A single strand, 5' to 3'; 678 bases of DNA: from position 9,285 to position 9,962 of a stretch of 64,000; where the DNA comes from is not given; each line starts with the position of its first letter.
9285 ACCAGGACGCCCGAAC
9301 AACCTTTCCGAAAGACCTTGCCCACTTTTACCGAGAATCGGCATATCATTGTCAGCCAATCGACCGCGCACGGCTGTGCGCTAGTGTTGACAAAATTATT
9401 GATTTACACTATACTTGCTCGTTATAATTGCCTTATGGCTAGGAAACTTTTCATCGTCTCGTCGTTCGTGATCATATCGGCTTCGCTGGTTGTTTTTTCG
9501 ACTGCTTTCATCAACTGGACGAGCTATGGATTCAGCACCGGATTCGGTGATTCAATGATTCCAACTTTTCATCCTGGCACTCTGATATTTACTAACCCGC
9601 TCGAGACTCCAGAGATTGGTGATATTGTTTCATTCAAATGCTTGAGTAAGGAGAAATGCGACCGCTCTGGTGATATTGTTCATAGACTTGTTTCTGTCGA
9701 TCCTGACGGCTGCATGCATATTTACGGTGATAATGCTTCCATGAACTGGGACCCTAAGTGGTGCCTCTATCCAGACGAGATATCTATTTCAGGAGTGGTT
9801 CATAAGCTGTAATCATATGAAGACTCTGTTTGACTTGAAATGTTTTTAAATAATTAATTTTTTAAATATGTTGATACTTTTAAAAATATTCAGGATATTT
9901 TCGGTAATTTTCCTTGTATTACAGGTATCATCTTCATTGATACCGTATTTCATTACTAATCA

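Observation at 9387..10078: Plus-strand moron inside the structural operon: signal-peptidase-I-like gene plus a tiny 2-TM protein with its own promoter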

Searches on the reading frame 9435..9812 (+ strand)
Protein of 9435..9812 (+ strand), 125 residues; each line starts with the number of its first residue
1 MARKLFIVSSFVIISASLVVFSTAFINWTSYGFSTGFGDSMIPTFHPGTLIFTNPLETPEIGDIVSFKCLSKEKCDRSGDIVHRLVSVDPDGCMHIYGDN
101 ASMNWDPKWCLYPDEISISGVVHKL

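Call 3: search_protein_families(library=pfam, proteins=[window:9435-9809:+], max_evalue=10)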
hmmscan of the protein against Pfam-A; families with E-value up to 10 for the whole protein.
seq(125 aa): 2 families
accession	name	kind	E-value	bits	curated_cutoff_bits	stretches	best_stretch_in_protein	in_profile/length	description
PF10502.14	Peptidase_S26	-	0.00027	21.4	22.9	1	15-91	10-83/168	Signal peptidase, peptidase S26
PF00717.28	Peptidase_S24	-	0.0044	17.1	23.3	1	36-68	40-72/116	Peptidase S24-like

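Call 4: search_protein_families(library=ncbifam, proteins=[window:9435-9809:+], max_evalue=10)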
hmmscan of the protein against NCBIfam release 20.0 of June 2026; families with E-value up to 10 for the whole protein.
seq(125 aa): 3 families
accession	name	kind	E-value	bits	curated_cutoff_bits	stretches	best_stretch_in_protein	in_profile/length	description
TIGR02228.1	sigpep_I_arch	equivalog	4.8e-06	26.5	51.85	1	11-110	13-109/158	signal peptidase I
TIGR02754.1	sod_Ni_protease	equivalog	0.00011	22.6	63.25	1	38-106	5-72/90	nickel-type superoxide dismutase maturation protease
TIGR02227.1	sigpep_I_bact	equivalog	0.00028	20.8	47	1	17-91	6-80/162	signal peptidase I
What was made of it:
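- On Peptidase S26 (type I signal peptidase): TIGR02227 scores 20.8 against 47 (calls 3, 4).
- On ER/archaeal-type signal peptidase (Sec11/SipW, TIGR02228): TIGR02228 scores 26.5 bits against a 51.85 cut-off (call 4).
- Closest known: ER/archaeal-type signal peptidases. Different: The TIGR02228 score is 26.5 bits, far below the 51.85 cut-off (call 4).
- Closest known: Other small dedicated S26 peptidases: SodX. Same: A weak TIGR02754 hit of 22.6 bits (call 4).
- NCBIfam gives sigpep_I_arch 26.5 bits and sigpep_I_bact 20.8 bits (calls 3, 4). The single sequence is below the curated cut-offs: Pfam S26 21.4 vs 22.9 bits, and TIGR02228 26.5 vs 51.85 bits (calls 3, 4).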

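Call 12: search_protein_families(library=phrogs, proteins=[window:9435-9812:+], max_evalue=0.01)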
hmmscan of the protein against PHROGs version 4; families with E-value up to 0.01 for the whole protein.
window:9435-9812:+ (125 aa): 1 family
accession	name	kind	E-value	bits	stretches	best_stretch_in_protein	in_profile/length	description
phrog_4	-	transcription regulation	0.0022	18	1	37-65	259-287/400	transcriptional repressor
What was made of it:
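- On Holin (for ORF2): There is no endolysin nearby and no holin family hit (calls 3, 4, 12).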

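Call 13: find_homologous_proteins(query=window:9435-9809:+, max_evalue=0.01)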
Query seq(125 aa) (125 aa): 4 proteins with E <= 0.01 among 6 candidates.
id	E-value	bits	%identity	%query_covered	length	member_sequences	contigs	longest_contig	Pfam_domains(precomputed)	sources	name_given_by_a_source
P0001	8.1e-81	286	100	100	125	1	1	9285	-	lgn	-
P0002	5.8e-32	128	52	99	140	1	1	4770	PF10502.15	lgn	-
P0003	4.1e-26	110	59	70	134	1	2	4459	-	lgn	-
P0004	3.9e-23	100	57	69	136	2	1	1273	-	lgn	-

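Call 16: find_encoding_contigs(protein=P0002, flank=10000)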
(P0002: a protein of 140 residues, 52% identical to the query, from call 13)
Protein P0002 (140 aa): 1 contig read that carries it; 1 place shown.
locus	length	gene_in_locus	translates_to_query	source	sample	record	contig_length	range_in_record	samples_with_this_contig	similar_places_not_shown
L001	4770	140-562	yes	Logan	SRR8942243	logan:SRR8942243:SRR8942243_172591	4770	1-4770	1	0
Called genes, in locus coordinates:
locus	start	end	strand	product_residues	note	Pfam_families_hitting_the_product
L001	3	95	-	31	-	?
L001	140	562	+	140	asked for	PF10502:Peptidase_S26 (weak)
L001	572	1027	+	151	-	-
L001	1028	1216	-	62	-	-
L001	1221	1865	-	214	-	-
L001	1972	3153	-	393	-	-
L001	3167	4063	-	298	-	-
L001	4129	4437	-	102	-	-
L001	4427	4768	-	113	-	?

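Call 17: find_encoding_contigs(protein=P0003, flank=10000)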
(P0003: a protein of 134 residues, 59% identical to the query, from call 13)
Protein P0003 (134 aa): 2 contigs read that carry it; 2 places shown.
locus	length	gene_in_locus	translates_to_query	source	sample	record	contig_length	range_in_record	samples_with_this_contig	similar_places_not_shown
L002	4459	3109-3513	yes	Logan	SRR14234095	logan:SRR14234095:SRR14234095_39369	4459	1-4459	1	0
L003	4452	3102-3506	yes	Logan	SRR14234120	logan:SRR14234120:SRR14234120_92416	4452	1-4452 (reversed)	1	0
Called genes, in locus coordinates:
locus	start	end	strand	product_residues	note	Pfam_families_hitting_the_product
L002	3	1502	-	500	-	?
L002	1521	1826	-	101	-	-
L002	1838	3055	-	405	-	-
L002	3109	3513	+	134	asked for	-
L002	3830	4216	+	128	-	-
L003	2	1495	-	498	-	?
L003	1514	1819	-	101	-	-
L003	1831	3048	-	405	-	-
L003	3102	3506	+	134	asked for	-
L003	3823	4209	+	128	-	-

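Call 18: find_encoding_contigs(protein=P0001, flank=10000)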
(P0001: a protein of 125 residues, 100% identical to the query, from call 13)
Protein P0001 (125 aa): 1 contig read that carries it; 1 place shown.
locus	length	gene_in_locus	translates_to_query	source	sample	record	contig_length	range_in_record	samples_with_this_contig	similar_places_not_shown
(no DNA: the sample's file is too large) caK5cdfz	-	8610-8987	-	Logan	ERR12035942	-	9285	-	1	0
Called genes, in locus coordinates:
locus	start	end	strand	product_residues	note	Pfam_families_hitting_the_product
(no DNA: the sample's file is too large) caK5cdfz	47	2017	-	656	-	-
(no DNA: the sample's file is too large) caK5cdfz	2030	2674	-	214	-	-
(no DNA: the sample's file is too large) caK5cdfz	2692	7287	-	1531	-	-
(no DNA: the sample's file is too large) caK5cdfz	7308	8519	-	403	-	-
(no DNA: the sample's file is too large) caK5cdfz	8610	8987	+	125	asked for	-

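Call 21: search_protein_representatives(protein=window:9435-9812:+)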
Query: 125 residues. Proteins with E-value up to 0.001 (for the whole library): 157; up to 1e-10: 35; up to 1e-30: 1. The best 150 are listed.
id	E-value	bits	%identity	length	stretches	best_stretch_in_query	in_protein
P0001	2.6e-81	286.4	100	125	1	1-125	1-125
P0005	2.3e-27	111.9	66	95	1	41-125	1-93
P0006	3.1e-25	105.0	48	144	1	5-125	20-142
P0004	1.2e-23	99.8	54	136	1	12-125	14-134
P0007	2.4e-22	95.7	45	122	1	9-124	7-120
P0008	5.3e-22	94.6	50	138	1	23-125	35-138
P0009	6.1e-22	94.4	56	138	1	28-125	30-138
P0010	2.9e-19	85.7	51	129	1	18-125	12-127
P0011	7.9e-19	84.3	46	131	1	16-124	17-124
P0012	1.9e-18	83.1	39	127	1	4-125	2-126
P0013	3.1e-18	82.4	43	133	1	8-125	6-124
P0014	3.9e-18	82.0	49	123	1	23-124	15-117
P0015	7.0e-18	81.2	43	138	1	6-125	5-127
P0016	1.3e-17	80.3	46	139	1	33-124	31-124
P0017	1.8e-17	79.9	47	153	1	21-124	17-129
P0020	4.0e-16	75.6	43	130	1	21-125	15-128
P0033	6.4e-13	65.2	43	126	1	32-125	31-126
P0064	1.1e-06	45.1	36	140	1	11-118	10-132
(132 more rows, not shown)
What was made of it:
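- phmmer finds 157 cluster representatives at E <= 1e-3, nearly all 110-180 aa (call 21).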

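Call 22: search_solved_structures(query=window:9435-9809:+, max_evalue=10, show_alignments=4)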
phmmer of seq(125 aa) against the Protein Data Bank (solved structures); distinct sequences matched with E-value up to 10: 5.
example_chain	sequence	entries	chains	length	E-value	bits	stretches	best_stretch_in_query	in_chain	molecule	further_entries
7p2p_A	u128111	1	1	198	0.0063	19.9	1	11-91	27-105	Signal peptidase complex catalytic subunit SEC11A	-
9rjb_A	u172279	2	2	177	0.012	18.9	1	11-91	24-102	Signal peptidase complex catalytic subunit SEC11A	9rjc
7p2q_A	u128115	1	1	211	0.026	17.9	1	10-89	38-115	Signal peptidase complex catalytic subunit SEC11C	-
4me8_A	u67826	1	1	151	0.55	13.6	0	38-69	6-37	Signal peptidase I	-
7qot_A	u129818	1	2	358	1.2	12.5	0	41-87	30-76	Coagulation factor XIa heavy chain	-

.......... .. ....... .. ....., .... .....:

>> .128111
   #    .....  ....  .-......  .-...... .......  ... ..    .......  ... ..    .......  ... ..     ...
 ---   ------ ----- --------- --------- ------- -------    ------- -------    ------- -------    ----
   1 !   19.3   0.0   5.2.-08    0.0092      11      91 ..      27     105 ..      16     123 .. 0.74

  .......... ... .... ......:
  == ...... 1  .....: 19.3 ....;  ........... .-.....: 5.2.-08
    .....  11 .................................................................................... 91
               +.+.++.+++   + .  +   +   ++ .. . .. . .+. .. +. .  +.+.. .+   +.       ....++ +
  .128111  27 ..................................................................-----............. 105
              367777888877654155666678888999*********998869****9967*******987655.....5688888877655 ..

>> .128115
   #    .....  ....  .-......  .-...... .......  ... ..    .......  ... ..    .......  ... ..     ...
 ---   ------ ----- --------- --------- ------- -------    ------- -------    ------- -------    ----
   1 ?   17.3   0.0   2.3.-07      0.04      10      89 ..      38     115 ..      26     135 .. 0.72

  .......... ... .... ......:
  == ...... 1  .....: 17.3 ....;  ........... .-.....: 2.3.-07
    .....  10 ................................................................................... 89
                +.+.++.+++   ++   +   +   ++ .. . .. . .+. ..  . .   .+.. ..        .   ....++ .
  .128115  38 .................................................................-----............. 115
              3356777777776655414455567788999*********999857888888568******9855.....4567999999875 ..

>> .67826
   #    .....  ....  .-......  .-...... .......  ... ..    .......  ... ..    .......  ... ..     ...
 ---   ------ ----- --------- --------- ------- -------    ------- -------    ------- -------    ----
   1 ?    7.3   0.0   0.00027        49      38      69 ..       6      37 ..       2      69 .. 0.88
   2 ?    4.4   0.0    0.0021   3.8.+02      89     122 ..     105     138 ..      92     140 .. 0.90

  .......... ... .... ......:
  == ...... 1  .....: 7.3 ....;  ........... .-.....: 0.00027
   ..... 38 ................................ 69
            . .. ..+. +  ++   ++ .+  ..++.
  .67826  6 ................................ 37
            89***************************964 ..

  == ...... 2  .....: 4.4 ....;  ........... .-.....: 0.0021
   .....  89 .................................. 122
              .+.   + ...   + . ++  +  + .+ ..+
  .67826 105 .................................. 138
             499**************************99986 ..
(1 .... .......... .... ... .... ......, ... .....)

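Call 27: search_protein_families(library=pfam, alignment_id=A1, max_evalue=0.01)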
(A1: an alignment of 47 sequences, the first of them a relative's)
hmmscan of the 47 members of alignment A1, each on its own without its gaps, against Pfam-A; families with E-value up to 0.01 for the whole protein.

A. member 1, P0001 (125 aa): 2 families
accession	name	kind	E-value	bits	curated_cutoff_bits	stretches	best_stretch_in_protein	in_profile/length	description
PF10502.14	Peptidase_S26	-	0.00027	21.4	22.9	1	15-91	10-83/168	Signal peptidase, peptidase S26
PF00717.28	Peptidase_S24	-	0.0044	17.1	23.3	1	36-68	40-72/116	Peptidase S24-like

B. families by the number of members that match (of 47 scanned): 2 families
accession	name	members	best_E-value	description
PF10502.14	Peptidase_S26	37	4.7e-16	Signal peptidase, peptidase S26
PF00717.28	Peptidase_S24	18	1.1e-09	Peptidase S24-like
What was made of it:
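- On Peptidase S26 (type I signal peptidase): At family level, 37 of 47 members match S26 at E <= 0.01, best 4.7e-16 (call 27).
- On S24 LexA/cI/UmuD autopeptidases: The S24 score is lower than the S26 score (calls 3, 27).
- Of 47 sampled family members, 37 hit S26, best E = 4.7e-16 (call 27). S26 scores exceed S24 scores (calls 3, 27).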

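Call 29: find_related_loci(query=A2, collection=viral_contigs, flank=10000)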
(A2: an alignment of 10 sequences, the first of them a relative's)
Query A2 (125 aa) in viral_contigs; peptide patterns used: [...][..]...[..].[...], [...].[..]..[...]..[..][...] (x = any residue, [..] = any of these).
28 stretches matched a pattern, but none encodes a relative of the query by tblastn (E <= 1e-3).
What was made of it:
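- Tried and rejected: The scan with A2 confirmed no relative (call 29).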

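Call 31: find_related_loci(query=A2, collection=genome_contigs, flank=10000)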
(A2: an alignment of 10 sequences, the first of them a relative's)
Query A2 (125 aa) in genome_contigs; peptide patterns used: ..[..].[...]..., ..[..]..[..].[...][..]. (x = any residue, [..] = any of these).
23 stretches matched a pattern; 1 encode a relative of the query (tblastn E <= 1e-3); 1 distinct loci.
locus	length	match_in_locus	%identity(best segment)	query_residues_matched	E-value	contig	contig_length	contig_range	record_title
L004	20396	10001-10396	39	1-125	6e-24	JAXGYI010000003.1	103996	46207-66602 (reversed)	MAG: Candidatus Moraniibacteriota bacterium isolate AnMBR.bin51 bin51_3, whole genome shotgun sequence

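Call 35: predict_structure(alignment_id=A1)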
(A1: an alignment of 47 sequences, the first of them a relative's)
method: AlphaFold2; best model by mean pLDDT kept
length: 125 residues; sequences in the alignment: 47
mean_pLDDT: 94.5   pTM: 0.77
mean pLDDT of the five models: 94.5, 94.3, 93.9, 93.0, 92.5
residues with pLDDT >= 90: 108; 70-90: 17; 50-70: 0; < 50: 0
segments of 3 or more residues with pLDDT < 50: none
pLDDT, mean of each block of 10 residues (from residue 1): 93 96 84 90 97 97 97 90 98 98 95 97 96
secondary structure, 60 per line:
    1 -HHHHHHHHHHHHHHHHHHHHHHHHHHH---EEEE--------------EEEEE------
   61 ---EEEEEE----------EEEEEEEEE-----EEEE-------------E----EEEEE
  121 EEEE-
elements in order: H2-28 E32-35 E50-54 E64-69 E80-88 E94-97 E116-124
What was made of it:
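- On Peptidase S26 (type I signal peptidase): The AF2 model has pLDDT 94.5 (call 35).
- On S24 LexA/cI/UmuD autopeptidases: The N-terminus is a membrane helix and there is no HTH hit (calls 3, 35).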

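Call 39: fold_search(model_id=the predicted structure, library=pdb)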
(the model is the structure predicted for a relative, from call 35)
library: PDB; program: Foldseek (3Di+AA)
matches with E <= 10: 276; with E <= 0.001: 0
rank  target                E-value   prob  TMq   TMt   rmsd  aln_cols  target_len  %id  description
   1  1umu_A                2.2e-03  1.00  0.58  0.67   2.7        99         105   20  STRUCTURE DETERMINATION OF UMUD' BY MAD PHASING OF THE SELENOMETHIONYL PROTEIN (released 1996-08-01)
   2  1umu_B                3.4e-03  1.00  0.58  0.67   2.7       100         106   20  STRUCTURE DETERMINATION OF UMUD' BY MAD PHASING OF THE SELENOMETHIONYL PROTEIN (released 1996-08-01)
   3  3k2z_B                4.1e-03  1.00  0.54  0.36   2.7        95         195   17  Crystal structure of a LexA protein from Thermotoga maritima (released 2010-10-06)
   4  4wvj_A                5.6e-03  1.00  0.56  0.15   3.0       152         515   17  Crystal structure of the Type-I signal peptidase from Staphylococcus aureus (SpsB) in complex with an inhibitor peptid (released 2015-09-23)
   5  1ay9_A                5.6e-03  1.00  0.55  0.63   2.9       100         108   21  WILD-TYPE UMUD' FROM E. COLI (released 1998-01-28)
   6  1f39_A                5.9e-03  1.00  0.57  0.69   2.6       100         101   21  CRYSTAL STRUCTURE OF THE LAMBDA REPRESSOR C-TERMINAL DOMAIN (released 2000-07-26)
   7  8gmt_A                6.7e-03  1.00  0.51  0.63   4.2       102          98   20  Structure of UmuD in complex with RecA filament (released 2022-12-21)
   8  2ho0                  6.7e-03  1.00  0.46  0.45   3.2        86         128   20  Structure of a Hyper-cleavable Monomeric Fragment of Phage Lambda Repressor Containing the Cleavage Site Region (released 2006-09-19)
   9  4wvi_A                7.6e-03  1.00  0.56  0.15   3.1       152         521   17  Crystal structure of the Type-I signal peptidase from Staphylococcus aureus (SpsB) in complex with a substrate peptide (released 2015-09-23)
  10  6a2r_A                7.6e-03  1.00  0.51  0.62   3.1        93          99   16  Mycobacterium tuberculosis LexA C-domain II (released 2019-01-23)
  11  6a2t                  7.6e-03  1.00  0.50  0.63   3.1        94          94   15  Mycobacterium tuberculosis LexA C-domain K197A (released 2019-01-23)
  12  8gmu_A                9.1e-03  1.00  0.55  0.52   3.2       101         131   19  Structure of lambda repressor in complex with RecA filament (released 2022-12-21)
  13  4wvh_A                1.2e-02  1.00  0.54  0.15   5.0       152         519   17  Crystal structure of the Type-I signal peptidase from Staphylococcus aureus (SpsB) in complex with a substrate peptide (released 2015-09-23)
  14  1kca_A                1.2e-02  1.00  0.57  0.70   2.6       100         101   21  Crystal Structure of the lambda Repressor C-terminal Domain Octamer (released 2001-12-21)
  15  4wvg_A                1.2e-02  1.00  0.53  0.15   3.8       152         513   16  Crystal structure of the Type-I signal peptidase from Staphylococcus aureus (SpsB). (released 2015-09-23)
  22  4n31_A                2.9e-02  1.00  0.58  0.51   2.5       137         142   14  Structure and activity of Streptococcus pyogenes SipA: a signal peptidase homologue essential for pilus polymerisation (released 2014-08-20)
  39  4n31_B                1.2e-01  0.99  0.53  0.50   4.8       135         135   13  Structure and activity of Streptococcus pyogenes SipA: a signal peptidase homologue essential for pilus polymerisation (released 2014-08-20)
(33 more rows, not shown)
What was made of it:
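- On Peptidase S26 (type I signal peptidase): Foldseek matches UmuD', LexA, SpsB, the cI C-terminal domain and SipA at probability 1.0, query-normalised TM 0.46-0.58 (call 39).
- Foldseek top hits are UmuD', LexA, SpsB, the lambda cI C-terminal domain and SipA, all at probability 1.0 (call 39). The S. pyogenes SipA structure (4n31) is among the fold matches, TM 0.58 (call 39). The best Foldseek matches are UmuD', LexA and the lambda cI C-terminal domain (call 39).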

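Call 40: find_homologous_proteins(query=A1, max_evalue=0.00001)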
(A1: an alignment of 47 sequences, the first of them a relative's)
Query A1 (47 sequences) (125 aa, profile of the alignment): 280 proteins with E <= 0.00001 among 8000 candidates; the best 120 are listed.
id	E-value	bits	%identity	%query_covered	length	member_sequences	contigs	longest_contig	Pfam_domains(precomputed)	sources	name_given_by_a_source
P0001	3.9e-38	148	100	100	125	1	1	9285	-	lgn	-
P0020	2.0e-37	146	38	98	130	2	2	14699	-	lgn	-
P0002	1.3e-36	143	52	99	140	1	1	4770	PF10502.15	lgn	-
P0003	1.7e-36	143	59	70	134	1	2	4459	-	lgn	-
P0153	1.2e-35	140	49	70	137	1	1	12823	-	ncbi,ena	-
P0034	1.4e-34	137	44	74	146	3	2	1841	PF00717.29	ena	-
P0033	1.6e-34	137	44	69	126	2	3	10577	-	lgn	-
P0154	2.0e-34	136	43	73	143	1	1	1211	-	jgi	jgi:hypothetical protein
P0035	1.1e-33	134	40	68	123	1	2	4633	PF10502.15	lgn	-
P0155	2.1e-33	133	44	70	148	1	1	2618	-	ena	-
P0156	2.1e-32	130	37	89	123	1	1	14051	PF00717.29,PF10502.15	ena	-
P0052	3.5e-32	129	30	85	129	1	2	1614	PF10502.15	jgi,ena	-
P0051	3.5e-32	129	32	93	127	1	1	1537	PF00717.29,PF10502.15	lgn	-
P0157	8.0e-32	128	38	66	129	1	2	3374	PF10502.15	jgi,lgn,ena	jgi:signal peptidase I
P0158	8.8e-32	128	32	99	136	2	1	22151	PF00717.29,PF10502.15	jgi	-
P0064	2.4e-29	120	31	96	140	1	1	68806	PF10502.15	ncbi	-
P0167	1.1e-28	118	40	77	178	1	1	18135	PF10502.15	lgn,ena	-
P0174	3.0e-26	110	37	70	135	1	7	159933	PF10502.15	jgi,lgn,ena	-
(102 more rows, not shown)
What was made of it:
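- On Peptidase S26 (type I signal peptidase): Sources name several members 'signal peptidase I' (call 40).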

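Call 41: find_encoding_contigs(protein=P0020, flank=10000, max_places=2)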
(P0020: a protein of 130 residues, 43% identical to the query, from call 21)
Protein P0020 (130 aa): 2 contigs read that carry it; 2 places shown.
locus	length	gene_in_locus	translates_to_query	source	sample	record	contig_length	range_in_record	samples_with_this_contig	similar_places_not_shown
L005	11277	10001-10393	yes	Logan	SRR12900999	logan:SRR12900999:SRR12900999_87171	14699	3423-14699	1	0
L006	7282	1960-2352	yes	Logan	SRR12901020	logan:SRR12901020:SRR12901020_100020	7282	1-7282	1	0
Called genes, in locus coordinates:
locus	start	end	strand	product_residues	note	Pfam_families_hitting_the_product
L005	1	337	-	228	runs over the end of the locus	-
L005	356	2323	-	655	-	-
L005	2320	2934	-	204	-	-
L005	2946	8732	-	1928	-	-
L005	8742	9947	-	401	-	-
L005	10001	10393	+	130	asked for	-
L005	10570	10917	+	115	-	-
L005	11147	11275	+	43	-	?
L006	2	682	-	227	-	?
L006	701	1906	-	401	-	-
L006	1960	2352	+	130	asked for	-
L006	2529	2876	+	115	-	-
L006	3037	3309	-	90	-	-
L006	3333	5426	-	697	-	PF16190:E1_FCCH (faint)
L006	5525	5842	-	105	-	-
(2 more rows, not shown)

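Call 42: find_encoding_contigs(protein=P0153, flank=10000, max_places=2)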
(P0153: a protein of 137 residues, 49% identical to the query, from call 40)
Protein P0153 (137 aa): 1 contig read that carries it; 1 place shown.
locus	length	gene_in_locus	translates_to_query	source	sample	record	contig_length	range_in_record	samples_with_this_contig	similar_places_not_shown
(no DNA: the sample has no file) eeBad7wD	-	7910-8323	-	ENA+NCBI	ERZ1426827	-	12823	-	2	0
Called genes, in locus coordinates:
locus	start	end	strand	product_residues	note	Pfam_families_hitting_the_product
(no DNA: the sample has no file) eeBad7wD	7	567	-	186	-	-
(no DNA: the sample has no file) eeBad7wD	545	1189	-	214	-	-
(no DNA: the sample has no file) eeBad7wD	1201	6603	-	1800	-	-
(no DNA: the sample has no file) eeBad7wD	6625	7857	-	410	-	-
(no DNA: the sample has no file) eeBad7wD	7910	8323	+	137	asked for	-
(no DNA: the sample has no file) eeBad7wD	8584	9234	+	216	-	-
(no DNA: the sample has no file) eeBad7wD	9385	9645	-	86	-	-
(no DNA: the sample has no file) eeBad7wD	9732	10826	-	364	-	-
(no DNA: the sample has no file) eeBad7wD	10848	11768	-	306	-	-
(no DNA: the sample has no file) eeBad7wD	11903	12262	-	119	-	-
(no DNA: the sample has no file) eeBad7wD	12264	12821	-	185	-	?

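Call 43: find_encoding_contigs(protein=P0033, flank=10000, max_places=2)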
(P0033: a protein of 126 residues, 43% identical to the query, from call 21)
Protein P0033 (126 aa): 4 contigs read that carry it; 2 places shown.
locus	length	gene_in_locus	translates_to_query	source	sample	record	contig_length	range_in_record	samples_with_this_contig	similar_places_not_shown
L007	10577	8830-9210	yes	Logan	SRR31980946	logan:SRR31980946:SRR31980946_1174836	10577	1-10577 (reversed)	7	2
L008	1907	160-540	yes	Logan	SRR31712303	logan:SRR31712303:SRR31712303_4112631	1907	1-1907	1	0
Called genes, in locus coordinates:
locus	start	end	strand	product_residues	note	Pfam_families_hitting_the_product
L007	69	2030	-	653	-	-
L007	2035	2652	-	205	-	PF24175:SU10_adaptor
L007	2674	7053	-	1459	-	-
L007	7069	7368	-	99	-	-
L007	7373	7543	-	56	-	-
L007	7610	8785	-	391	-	-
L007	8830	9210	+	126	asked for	-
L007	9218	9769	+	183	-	-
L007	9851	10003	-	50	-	-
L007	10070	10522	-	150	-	-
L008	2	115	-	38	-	?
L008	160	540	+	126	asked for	-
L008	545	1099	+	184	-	-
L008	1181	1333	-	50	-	-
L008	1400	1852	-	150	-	-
